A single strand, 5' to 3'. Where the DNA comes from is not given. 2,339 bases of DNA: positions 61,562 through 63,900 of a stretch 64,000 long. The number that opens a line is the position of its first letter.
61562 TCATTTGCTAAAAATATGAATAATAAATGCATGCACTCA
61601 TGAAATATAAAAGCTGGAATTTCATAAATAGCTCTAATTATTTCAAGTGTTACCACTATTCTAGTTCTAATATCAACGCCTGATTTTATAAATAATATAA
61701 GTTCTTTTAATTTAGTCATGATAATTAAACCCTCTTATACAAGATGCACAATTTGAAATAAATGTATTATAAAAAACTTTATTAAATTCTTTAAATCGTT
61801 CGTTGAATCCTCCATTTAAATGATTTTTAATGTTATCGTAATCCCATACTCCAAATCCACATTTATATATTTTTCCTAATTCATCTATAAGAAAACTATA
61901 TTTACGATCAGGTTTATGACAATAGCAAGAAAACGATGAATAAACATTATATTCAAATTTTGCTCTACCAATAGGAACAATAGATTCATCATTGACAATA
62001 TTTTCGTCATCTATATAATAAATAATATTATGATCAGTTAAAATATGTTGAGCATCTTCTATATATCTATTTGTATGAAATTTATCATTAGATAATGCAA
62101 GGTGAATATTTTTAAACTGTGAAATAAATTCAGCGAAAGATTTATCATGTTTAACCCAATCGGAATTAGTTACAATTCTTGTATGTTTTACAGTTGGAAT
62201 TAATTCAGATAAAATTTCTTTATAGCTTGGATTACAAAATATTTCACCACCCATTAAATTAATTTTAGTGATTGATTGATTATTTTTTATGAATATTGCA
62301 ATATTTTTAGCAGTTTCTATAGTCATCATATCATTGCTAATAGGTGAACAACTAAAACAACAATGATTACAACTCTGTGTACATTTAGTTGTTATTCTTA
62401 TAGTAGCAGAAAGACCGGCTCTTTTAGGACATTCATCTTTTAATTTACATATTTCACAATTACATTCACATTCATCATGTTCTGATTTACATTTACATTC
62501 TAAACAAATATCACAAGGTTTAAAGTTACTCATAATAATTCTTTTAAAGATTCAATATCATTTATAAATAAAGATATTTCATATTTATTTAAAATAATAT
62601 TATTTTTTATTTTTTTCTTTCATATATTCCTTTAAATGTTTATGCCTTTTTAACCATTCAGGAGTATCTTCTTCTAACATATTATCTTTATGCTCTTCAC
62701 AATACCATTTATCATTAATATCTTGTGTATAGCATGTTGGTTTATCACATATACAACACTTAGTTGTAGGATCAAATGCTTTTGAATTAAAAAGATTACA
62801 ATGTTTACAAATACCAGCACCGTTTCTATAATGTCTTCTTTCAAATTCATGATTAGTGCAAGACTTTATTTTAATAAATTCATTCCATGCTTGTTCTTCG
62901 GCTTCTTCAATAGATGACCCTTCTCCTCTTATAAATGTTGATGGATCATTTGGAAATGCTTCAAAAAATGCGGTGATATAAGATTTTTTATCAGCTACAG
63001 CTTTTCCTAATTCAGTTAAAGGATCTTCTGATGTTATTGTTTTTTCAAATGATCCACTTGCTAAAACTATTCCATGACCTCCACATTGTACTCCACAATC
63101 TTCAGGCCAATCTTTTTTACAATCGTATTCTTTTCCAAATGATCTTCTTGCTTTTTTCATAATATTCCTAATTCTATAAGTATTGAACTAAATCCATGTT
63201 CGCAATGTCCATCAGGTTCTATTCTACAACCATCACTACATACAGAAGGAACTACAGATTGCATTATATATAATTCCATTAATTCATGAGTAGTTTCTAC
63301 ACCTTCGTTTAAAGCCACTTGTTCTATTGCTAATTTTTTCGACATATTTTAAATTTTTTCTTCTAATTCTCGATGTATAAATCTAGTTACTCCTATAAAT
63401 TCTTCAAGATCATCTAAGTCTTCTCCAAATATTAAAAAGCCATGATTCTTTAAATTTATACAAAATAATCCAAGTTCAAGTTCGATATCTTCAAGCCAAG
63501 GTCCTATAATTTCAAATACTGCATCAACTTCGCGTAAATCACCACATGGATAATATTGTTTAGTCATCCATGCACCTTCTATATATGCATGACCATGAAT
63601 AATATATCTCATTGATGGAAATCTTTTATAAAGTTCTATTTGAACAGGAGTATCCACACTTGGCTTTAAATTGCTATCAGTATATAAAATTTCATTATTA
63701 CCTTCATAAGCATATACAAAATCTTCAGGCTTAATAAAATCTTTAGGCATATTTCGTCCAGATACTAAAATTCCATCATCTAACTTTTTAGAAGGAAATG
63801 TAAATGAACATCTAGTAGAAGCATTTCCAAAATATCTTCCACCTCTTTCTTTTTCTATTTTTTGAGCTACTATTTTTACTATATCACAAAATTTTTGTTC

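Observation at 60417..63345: Radical-SAM enzyme with an unusually Cys-dense N-terminal extension, clustered with Cys-rich small proteins and a membrane HExxH protein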

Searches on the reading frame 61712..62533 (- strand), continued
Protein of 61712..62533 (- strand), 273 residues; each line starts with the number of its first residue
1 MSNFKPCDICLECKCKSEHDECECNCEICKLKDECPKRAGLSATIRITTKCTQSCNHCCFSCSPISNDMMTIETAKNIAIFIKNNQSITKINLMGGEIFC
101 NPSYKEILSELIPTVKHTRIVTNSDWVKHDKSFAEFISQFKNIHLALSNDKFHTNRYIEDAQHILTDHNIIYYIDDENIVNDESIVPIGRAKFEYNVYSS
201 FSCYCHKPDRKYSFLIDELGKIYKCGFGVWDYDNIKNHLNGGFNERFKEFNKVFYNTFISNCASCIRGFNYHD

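Call 98: find_related_loci(query=A1, collection=metagenome_contigs, flank=6000)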
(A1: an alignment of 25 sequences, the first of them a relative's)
Query A1 (273 aa) in metagenome_contigs; peptide patterns used: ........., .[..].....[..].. (x = any residue, [..] = any of these).
488 stretches matched a pattern; 225 encode a relative of the query (tblastn E <= 1e-3); the best 80 are kept; 80 distinct loci.
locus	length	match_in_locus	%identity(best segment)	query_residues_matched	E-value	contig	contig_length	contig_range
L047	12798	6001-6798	69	1-270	7e-123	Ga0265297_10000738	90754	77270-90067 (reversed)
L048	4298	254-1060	65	1-273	2e-117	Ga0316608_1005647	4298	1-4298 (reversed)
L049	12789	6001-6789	65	3-270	4e-116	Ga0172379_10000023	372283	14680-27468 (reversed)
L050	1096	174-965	57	4-271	2e-107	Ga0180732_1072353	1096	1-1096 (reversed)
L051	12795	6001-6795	54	4-272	2e-97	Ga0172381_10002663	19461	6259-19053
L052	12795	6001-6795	53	4-272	1e-95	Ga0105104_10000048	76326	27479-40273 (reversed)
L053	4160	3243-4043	52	2-272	2e-95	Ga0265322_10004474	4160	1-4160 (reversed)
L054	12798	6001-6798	53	1-270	6e-95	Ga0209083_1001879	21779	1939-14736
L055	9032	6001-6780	53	6-269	2e-94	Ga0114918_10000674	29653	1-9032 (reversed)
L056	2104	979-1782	52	1-272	6e-98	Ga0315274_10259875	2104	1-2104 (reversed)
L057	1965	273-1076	52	1-272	2e-98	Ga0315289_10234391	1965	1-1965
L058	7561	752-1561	52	4-272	1e-92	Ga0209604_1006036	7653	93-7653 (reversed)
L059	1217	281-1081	51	2-272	2e-99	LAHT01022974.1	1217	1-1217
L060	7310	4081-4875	51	3-271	3e-91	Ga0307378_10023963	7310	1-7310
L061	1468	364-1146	54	1-270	3e-97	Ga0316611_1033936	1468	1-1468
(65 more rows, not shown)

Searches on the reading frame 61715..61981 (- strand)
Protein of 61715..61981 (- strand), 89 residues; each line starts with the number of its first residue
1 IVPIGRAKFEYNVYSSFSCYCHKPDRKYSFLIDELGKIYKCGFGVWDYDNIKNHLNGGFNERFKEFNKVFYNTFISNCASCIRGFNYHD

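Call 63: search_solved_structures(query=window:61715-61981:-, max_evalue=10, show_alignments=4)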
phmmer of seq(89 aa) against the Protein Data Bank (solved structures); distinct sequences matched with E-value up to 10: 10.
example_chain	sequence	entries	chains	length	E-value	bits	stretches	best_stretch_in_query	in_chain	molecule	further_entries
6s6b_H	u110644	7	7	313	0.11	16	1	49-83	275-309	CRISPR-associated protein, Cmr3 family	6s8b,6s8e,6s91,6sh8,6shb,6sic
5l71_A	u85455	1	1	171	0.26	14.8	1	15-88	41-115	Phospholipid hydroperoxide glutathione peroxidase, mitochondrial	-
8q8j_A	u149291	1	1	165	0.4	14.2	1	15-88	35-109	Glutathione peroxidase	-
1wf6_A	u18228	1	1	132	0.41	14.1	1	37-76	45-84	Similar to S.pombe -rad4+/cut5+product (A40727)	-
8q8n_A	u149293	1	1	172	0.43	14.1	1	15-88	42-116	Phospholipid hydroperoxide glutathione peroxidase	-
9rf1_A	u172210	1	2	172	0.43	14.1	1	15-88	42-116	Phospholipid hydroperoxide glutathione peroxidase GPX4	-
2obi_A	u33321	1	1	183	0.5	13.9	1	15-88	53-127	Phospholipid hydroperoxide glutathione peroxidase (GPX4)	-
8xys_A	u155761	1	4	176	0.52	13.8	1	15-88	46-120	De novo designed GPX4-1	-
7l8k_A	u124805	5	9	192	0.58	13.7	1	15-88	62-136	Phospholipid hydroperoxide glutathione peroxidase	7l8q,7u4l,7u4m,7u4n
7l8l_A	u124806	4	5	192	0.59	13.7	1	15-88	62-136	Phospholipid hydroperoxide glutathione peroxidase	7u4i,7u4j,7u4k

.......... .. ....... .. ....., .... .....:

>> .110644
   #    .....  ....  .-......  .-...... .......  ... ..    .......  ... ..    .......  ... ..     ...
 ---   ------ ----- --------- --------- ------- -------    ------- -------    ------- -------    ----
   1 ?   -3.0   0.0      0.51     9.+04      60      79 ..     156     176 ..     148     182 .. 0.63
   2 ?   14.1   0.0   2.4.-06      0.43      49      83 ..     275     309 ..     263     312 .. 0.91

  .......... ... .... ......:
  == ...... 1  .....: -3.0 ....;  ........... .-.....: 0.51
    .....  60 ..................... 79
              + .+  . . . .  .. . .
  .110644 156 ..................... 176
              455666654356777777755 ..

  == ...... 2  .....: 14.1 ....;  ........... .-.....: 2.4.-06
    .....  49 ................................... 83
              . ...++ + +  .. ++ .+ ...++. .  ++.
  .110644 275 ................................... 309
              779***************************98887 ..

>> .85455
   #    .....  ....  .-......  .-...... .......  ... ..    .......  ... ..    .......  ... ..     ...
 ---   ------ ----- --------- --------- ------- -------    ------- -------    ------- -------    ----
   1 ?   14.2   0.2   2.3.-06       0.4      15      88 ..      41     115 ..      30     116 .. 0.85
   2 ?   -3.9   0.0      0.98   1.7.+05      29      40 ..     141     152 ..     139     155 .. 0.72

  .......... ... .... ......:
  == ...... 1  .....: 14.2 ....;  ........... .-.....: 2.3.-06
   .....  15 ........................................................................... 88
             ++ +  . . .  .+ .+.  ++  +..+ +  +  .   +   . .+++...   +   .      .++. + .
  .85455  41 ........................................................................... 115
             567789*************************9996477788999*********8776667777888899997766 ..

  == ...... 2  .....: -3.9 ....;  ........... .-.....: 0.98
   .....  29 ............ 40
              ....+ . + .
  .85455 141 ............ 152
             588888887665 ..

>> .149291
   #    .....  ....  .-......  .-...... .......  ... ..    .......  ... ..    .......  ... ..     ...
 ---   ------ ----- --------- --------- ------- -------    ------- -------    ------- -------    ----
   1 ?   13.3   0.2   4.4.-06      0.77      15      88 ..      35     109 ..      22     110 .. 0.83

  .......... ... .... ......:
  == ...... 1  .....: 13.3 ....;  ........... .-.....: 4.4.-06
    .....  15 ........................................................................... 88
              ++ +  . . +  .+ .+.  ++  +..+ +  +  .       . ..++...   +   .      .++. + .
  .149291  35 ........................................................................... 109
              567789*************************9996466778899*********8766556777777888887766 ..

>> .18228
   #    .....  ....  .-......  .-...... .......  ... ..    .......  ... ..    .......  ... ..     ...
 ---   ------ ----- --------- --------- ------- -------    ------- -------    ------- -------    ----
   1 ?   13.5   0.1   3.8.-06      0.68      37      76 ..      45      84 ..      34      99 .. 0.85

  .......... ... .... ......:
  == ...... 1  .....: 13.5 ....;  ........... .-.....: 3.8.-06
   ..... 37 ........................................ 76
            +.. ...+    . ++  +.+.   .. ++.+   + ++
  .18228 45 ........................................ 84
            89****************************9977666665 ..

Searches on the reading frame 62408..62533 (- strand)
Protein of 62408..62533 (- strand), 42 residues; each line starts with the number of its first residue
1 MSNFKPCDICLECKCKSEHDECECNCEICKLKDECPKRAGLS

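Call 56: find_homologous_proteins(query=A3, max_evalue=1)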
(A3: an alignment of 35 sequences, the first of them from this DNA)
Query A3 (35 sequences) (42 aa, profile of the alignment): 4 proteins with E <= 1 among 84 candidates.
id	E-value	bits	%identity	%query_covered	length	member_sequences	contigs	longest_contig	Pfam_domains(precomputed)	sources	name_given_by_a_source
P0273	6.1e-7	47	45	74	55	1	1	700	-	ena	-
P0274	1.1e-4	40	42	74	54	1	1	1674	-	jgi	jgi:hypothetical protein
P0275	4.3e-4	38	48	69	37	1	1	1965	-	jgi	jgi:hypothetical protein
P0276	5.5e-3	34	48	55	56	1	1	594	-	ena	-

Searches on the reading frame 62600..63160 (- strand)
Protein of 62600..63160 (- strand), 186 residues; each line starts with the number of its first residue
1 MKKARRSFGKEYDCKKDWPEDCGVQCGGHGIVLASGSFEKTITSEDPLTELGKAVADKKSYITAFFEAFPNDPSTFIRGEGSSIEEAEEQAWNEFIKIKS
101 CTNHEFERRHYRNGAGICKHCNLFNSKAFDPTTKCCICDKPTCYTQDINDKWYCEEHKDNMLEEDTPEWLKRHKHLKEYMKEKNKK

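Call 3: search_protein_families(library=pfam, proteins=[window:62600-63160:-], max_evalue=1)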
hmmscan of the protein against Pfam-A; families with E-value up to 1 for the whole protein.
window:62600-63160:- (186 aa): 1 family
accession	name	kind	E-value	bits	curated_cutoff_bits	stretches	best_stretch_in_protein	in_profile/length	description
PF20728.2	Nairovirus_NSm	-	0.23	12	27.4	1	111-157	45-93/115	Nairovirus NSm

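Call 4: search_protein_families(library=phrogs, proteins=[window:62600-63160:-], max_evalue=0.1)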
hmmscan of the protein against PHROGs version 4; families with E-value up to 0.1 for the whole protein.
window:62600-63160:- (186 aa): 0 families

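Call 6: search_protein_families(library=ncbifam, proteins=[window:62600-63160:-], max_evalue=1)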
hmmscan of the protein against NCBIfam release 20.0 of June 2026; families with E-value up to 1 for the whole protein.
window:62600-63160:- (186 aa): 0 families

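Call 25: find_related_loci(query=window:62600-63160:-, collection=viral_contigs, flank=5000)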
Query window:62600-63160:- (186 aa) in viral_contigs; peptide patterns used: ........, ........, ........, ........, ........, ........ (x = any residue, [..] = any of these).
14 stretches matched a pattern, but none encodes a relative of the query by tblastn (E <= 1e-3).

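Call 97: search_protein_families(library=padloc, proteins=[window:62600-63160:-], max_evalue=0.01)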
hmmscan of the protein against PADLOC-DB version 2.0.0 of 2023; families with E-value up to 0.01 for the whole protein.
window:62600-63160:- (186 aa): 0 families

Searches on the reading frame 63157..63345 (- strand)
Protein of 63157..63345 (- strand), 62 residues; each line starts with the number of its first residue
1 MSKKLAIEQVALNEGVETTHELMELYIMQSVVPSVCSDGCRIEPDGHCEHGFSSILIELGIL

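Call 3: search_protein_families(library=pfam, proteins=[window:63157-63345:-], max_evalue=1)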
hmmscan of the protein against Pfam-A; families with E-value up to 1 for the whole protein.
window:63157-63345:- (62 aa): 1 family
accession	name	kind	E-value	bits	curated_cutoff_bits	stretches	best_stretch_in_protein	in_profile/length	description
PF02558.23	ApbA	-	0.13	12.3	22.2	1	11-52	98-139/150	Ketopantoate reductase PanE/ApbA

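Call 4: search_protein_families(library=phrogs, proteins=[window:63157-63345:-], max_evalue=0.1)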
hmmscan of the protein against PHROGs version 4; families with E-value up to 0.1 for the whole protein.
window:63157-63345:- (62 aa): 0 families

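Call 6: search_protein_families(library=ncbifam, proteins=[window:63157-63345:-], max_evalue=1)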
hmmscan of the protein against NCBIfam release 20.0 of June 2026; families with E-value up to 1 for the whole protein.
window:63157-63345:- (62 aa): 2 families
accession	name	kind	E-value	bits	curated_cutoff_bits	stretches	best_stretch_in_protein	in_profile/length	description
NF047338.1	gluta_UXX_star_3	exception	0.05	13.7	97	1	3-49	22-69/70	UXX-star (seleno)protein family 3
TIGR00745.1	apbA_panE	subfamily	0.12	11.6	141.35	1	12-51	101-140/305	2-dehydropantoate 2-reductase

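Call 97: search_protein_families(library=padloc, proteins=[window:63157-63345:-], max_evalue=0.01)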
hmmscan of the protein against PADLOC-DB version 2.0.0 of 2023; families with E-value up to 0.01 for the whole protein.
window:63157-63345:- (62 aa): 0 families

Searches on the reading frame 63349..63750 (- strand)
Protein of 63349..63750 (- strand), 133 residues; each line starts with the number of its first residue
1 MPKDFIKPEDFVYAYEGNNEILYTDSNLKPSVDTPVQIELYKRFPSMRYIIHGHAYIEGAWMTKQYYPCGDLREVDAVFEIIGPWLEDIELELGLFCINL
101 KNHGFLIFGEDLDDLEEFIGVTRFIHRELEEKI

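Call 3: search_protein_families(library=pfam, proteins=[window:63349-63750:-], max_evalue=1)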
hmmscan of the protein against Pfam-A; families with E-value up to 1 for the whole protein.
window:63349-63750:- (133 aa): 1 family
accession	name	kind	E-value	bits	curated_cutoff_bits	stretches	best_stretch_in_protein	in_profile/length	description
PF00596.27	Aldolase_II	-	9.3e-08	32.6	22.2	1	1-114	39-167/183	Class II Aldolase and Adducin N-terminal domain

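Call 4: search_protein_families(library=phrogs, proteins=[window:63349-63750:-], max_evalue=0.1)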
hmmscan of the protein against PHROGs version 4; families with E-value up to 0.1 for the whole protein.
window:63349-63750:- (133 aa): 1 family
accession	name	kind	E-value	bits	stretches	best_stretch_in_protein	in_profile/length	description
phrog_13212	-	unknown function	0.0098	16.5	0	27-55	64-92/210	-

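Call 6: search_protein_families(library=ncbifam, proteins=[window:63349-63750:-], max_evalue=1)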
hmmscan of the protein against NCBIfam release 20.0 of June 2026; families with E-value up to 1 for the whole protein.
window:63349-63750:- (133 aa): 10 families
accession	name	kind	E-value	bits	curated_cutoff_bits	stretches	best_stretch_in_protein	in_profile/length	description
TIGR00760.1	araD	equivalog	3.3e-06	26.5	389.1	1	25-62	67-104/228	L-ribulose-5-phosphate 4-epimerase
NF006047.0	PRK08193.1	subfamily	4.4e-06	26.4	257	1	8-63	53-105/231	L-ribulose-5-phosphate 4-epimerase AraD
NF009003.0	PRK12348.1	subfamily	5.3e-06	26.2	331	1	25-62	66-103/228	L-ribulose-5-phosphate 4-epimerase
TIGR03328.1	salvage_mtnB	equivalog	1.7e-05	24.4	137.05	1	2-56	38-90/194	methylthioribulose 1-phosphate dehydratase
NF005123.0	PRK06557.1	subfamily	3.5e-05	23.6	251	1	6-64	58-113/223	L-ribulose-5-phosphate 4-epimerase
NF009625.0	PRK13145.1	equivalog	0.00011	21.8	369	1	20-62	67-107/235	L-ribulose-5-phosphate 4-epimerase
NF009002.0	PRK12347.1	subfamily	0.00014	21.1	386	1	25-61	68-104/231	L-ribulose-5-phosphate 4-epimerase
NF006672.0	PRK09220.1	equivalog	0.0007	19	226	1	6-56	56-103/209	methylthioribulose 1-phosphate dehydratase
NF005244.0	PRK06754.1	equivalog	0.097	11.8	281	1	8-56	56-101/214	methylthioribulose 1-phosphate dehydratase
NF040649.1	FucA_Meth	equivalog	0.14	12.1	250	0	29-58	64-93/179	L-fuculose phosphate aldolase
